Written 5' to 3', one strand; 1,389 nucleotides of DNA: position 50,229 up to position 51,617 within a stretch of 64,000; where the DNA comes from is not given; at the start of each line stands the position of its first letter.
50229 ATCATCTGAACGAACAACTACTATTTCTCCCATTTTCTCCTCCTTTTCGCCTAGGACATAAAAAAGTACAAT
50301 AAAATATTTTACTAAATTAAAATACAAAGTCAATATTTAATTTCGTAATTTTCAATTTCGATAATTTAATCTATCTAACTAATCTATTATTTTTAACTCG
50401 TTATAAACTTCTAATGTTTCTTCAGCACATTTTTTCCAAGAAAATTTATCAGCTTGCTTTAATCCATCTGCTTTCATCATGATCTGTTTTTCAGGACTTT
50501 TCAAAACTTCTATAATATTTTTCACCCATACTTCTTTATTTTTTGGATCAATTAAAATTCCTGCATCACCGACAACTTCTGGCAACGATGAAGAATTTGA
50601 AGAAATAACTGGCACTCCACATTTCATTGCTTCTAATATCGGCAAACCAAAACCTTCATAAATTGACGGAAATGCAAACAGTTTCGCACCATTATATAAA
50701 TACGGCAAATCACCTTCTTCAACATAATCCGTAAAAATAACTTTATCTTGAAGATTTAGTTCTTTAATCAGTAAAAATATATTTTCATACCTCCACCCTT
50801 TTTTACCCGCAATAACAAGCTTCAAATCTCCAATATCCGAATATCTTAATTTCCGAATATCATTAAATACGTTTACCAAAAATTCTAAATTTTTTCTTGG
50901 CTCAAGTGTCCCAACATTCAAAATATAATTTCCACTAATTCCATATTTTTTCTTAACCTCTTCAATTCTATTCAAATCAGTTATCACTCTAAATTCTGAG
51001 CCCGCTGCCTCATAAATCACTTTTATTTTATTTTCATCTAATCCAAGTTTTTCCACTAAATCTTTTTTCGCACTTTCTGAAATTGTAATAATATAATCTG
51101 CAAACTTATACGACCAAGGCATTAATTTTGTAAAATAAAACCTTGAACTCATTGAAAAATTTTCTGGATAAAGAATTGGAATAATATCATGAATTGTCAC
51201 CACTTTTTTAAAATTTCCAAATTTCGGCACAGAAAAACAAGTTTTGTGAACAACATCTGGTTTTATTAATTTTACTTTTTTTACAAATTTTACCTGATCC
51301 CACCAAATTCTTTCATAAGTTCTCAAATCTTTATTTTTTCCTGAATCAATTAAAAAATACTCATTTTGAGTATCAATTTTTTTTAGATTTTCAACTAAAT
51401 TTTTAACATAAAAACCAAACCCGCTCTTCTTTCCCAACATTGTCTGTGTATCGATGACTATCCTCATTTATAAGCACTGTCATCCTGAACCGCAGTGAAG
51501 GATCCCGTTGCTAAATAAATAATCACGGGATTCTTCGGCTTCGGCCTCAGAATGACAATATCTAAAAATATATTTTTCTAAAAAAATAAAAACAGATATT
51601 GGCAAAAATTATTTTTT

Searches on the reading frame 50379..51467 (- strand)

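Call 74: search_protein_families(library=pfam, proteins=[window:50379-51467:-], max_evalue=0.01)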
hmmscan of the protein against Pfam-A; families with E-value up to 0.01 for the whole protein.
window:50379-51467:- (362 aa): 6 families
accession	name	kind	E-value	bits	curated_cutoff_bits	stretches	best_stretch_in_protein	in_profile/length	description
PF00534.26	Glycos_transf_1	-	3e-41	141.3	26.4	1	169-334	3-168/172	Glycosyl transferases group 1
PF13692.12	Glyco_trans_1_4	-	3e-32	112.3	27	1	180-323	2-141/142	Glycosyl transferases group 1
PF13439.12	Glyco_transf_4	-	1.4e-12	48.4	28.5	1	49-152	52-163/170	Glycosyltransferase Family 4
PF20706.3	GT4-conflict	-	2.2e-10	40.5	26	1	182-349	200-383/385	Family 4 Glycosyltransferase in conflict systems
PF13579.12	Glyco_trans_4_4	-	0.0004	21.2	29.7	1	66-151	68-155/158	Glycosyl transferase 4-like domain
PF13524.12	Glyco_trans_1_2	-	0.0011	19.3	25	1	213-349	13-140/144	Glycosyl transferase-like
